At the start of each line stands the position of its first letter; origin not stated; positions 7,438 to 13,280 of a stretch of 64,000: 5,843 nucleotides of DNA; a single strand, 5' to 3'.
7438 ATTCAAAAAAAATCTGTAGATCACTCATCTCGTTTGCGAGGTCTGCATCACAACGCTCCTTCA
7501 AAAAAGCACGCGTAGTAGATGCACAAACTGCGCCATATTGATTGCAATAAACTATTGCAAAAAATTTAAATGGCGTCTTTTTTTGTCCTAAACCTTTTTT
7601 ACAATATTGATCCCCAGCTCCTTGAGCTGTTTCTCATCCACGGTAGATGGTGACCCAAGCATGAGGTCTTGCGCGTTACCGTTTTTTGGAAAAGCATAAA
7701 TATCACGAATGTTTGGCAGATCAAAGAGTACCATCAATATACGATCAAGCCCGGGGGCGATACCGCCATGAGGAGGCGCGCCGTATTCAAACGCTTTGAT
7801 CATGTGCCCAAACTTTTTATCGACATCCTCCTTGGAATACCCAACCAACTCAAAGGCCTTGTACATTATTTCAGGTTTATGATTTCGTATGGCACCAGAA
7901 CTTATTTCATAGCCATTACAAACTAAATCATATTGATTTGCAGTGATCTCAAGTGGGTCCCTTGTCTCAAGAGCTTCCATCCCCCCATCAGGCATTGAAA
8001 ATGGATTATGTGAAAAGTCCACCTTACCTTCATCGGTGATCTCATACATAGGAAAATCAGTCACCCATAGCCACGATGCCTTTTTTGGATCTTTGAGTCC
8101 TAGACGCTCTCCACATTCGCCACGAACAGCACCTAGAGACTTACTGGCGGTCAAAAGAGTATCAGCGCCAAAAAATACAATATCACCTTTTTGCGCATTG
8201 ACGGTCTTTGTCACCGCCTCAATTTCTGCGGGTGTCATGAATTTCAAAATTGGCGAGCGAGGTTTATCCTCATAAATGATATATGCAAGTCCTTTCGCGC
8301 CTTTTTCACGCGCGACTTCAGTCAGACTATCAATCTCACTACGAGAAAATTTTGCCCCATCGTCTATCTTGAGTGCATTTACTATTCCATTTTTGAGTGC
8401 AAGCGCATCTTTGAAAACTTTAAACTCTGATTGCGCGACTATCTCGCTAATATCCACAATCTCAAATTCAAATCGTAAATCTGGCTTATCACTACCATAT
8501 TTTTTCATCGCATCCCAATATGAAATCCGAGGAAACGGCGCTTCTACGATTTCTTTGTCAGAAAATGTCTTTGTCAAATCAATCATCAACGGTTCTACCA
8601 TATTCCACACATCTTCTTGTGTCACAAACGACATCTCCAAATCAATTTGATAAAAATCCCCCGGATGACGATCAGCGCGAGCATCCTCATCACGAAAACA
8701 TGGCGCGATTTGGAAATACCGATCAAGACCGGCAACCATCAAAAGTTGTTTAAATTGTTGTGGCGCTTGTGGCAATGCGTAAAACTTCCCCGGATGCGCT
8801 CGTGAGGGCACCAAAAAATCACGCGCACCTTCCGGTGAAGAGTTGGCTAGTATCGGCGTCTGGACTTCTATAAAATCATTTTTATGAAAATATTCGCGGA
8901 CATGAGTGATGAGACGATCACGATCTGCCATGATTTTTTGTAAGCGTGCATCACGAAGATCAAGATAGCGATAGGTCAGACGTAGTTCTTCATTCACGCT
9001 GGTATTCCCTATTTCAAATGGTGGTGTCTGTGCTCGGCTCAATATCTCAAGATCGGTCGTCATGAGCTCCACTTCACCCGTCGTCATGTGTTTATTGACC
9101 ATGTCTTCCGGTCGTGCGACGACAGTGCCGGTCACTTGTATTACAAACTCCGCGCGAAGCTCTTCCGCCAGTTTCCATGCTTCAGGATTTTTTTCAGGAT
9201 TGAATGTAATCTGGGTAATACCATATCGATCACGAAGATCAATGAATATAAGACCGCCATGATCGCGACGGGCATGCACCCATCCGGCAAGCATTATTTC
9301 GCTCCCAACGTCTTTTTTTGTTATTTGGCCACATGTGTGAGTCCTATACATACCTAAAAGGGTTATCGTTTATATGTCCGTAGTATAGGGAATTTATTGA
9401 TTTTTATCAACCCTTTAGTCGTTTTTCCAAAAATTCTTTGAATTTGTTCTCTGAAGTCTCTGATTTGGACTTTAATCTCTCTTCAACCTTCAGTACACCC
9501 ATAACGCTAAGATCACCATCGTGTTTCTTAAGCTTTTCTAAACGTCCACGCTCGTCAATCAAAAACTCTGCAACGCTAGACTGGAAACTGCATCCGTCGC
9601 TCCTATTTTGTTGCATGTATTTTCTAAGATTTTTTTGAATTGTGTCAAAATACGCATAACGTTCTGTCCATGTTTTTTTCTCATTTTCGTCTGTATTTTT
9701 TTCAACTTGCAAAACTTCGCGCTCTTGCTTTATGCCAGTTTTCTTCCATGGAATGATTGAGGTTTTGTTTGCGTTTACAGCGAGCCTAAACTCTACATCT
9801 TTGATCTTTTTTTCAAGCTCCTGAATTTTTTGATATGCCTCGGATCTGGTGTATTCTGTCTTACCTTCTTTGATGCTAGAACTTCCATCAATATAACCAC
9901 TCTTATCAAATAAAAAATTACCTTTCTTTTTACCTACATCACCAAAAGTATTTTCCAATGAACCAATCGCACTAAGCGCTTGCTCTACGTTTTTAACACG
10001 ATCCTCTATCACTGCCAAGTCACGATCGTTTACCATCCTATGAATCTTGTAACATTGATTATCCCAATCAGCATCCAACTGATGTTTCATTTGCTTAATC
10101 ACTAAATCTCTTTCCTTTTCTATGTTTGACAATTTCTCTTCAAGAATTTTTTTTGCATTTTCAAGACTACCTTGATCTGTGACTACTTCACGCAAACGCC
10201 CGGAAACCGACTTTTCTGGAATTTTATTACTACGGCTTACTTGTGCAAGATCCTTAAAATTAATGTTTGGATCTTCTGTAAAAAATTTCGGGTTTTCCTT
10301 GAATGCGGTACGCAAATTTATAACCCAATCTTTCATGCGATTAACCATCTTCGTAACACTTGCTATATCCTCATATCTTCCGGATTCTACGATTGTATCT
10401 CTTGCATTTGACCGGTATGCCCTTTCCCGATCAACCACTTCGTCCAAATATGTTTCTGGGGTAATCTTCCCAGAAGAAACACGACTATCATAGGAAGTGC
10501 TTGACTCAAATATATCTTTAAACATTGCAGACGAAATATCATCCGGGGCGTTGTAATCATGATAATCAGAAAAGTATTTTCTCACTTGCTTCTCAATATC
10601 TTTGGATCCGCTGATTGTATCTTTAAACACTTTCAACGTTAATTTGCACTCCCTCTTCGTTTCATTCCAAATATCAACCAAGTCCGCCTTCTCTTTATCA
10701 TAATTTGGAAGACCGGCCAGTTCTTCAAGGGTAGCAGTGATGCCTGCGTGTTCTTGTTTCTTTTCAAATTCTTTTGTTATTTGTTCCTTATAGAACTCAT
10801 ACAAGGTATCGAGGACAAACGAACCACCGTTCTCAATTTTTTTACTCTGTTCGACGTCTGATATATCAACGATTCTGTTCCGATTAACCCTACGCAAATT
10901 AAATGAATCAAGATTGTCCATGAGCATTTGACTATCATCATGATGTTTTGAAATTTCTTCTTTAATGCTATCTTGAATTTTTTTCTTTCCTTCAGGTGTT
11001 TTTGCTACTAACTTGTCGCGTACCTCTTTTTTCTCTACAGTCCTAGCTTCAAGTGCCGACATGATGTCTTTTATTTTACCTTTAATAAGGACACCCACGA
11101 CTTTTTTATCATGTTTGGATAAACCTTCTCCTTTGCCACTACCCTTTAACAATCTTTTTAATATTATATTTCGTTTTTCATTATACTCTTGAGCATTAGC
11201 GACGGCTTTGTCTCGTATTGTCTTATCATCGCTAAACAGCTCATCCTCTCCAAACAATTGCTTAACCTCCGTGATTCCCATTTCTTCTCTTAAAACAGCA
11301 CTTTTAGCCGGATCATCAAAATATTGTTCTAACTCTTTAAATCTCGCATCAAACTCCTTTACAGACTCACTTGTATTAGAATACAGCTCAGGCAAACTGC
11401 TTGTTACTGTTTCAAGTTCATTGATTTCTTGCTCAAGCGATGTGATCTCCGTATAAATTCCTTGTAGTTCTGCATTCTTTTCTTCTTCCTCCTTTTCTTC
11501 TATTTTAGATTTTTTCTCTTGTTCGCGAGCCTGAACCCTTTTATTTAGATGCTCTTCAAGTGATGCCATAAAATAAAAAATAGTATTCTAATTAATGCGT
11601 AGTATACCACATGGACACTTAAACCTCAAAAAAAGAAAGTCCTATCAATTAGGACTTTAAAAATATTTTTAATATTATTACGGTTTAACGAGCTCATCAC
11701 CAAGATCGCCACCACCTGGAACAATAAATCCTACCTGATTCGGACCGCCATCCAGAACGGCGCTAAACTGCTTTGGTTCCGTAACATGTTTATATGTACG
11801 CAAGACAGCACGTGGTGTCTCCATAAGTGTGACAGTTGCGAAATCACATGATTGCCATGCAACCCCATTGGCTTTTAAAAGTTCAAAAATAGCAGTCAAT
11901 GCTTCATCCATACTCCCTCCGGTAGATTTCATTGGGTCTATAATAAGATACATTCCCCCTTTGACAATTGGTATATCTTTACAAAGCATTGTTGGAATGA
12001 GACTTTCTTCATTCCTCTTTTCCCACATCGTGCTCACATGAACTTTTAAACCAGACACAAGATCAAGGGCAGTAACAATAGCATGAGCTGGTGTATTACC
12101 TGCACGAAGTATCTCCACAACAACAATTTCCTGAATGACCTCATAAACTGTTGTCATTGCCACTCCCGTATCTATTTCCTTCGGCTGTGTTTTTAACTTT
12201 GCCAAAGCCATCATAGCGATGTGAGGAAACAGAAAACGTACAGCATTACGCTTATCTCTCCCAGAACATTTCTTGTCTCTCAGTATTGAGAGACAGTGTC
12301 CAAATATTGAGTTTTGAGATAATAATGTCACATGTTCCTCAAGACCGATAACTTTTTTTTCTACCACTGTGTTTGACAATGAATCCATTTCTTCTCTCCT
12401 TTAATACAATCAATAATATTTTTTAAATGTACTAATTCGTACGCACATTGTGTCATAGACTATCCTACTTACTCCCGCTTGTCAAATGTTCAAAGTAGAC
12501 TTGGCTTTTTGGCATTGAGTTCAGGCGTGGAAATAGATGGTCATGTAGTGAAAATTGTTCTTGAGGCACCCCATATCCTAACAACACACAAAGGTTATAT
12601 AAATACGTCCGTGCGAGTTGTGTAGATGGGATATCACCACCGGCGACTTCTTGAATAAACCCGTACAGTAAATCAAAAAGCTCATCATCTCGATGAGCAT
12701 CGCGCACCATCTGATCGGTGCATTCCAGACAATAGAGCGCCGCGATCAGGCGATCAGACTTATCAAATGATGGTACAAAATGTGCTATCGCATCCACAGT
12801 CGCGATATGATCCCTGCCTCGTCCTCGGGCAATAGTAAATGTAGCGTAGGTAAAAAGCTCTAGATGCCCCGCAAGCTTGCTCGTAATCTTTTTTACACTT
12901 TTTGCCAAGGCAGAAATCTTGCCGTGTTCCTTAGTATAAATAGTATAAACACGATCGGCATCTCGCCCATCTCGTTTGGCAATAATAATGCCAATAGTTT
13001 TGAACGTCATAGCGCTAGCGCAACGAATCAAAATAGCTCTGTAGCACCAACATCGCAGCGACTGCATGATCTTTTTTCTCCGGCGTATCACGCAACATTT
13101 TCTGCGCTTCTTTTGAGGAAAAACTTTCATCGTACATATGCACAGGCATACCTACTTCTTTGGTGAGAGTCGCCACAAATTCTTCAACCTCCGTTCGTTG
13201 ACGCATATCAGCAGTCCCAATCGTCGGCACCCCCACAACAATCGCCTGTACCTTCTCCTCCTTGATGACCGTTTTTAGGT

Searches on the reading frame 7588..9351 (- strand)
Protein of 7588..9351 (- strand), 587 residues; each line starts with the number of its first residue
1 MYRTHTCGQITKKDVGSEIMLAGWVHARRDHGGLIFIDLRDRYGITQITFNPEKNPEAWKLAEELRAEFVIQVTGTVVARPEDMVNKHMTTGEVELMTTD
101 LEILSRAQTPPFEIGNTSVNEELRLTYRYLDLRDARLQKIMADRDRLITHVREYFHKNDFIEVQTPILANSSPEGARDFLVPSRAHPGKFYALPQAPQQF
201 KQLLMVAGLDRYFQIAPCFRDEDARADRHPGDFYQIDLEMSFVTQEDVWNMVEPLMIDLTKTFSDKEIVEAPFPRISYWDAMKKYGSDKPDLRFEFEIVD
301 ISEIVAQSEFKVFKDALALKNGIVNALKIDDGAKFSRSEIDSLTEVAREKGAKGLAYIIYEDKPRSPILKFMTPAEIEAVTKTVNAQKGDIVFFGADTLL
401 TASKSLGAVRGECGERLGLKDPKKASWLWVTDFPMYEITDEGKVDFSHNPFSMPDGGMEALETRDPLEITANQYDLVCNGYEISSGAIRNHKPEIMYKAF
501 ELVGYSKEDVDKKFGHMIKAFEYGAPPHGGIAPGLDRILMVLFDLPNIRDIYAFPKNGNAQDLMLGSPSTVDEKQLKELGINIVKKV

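Call 65: search_protein_families(library=pfam, proteins=[window:7588-9351:-], max_evalue=0.00001)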
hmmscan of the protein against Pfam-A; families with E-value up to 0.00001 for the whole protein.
window:7588-9351:- (587 aa): 3 families
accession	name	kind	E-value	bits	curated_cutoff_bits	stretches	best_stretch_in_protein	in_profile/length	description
PF00152.25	tRNA-synt_2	-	3.6e-114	381.4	25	1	120-557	1-307/308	tRNA synthetases class II (D, K and N)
PF02938.19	GAD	-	1.3e-20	73.8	23.4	1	313-405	1-94/95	GAD domain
PF01336.31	tRNA_anti-codon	-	2.4e-17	63.1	27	1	21-104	3-75/75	OB-fold nucleic acid binding domain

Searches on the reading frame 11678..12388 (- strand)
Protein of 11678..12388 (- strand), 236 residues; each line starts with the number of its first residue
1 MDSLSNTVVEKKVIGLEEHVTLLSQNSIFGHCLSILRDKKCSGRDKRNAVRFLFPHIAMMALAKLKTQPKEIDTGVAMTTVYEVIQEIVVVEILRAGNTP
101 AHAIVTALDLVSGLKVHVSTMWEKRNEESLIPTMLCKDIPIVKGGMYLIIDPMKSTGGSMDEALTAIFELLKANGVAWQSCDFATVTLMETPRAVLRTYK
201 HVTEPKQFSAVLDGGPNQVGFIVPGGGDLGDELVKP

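Call 65: search_protein_families(library=pfam, proteins=[window:11678-12388:-], max_evalue=0.00001)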
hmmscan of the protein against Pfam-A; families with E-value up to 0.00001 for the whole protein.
window:11678-12388:- (236 aa): 1 family
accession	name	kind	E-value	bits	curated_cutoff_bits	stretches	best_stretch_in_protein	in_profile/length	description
PF14681.12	UPRTase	-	1.6e-22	80.5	27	1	25-232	3-202/206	Uracil phosphoribosyltransferase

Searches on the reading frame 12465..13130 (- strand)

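Call 65: search_protein_families(library=pfam, proteins=[window:12465-13130:-], max_evalue=0.00001)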
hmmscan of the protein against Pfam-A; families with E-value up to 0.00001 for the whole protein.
window:12465-13130:- (221 aa): 2 families
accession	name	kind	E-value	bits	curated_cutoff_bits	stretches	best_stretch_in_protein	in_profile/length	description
PF11967.14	RecO_N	-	4.3e-17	62.4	27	1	41-115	1-77/80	Recombination protein O N terminal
PF02565.21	RecO_C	-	7.2e-08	32.8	22.1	1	126-188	5-66/157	Recombination protein O C terminal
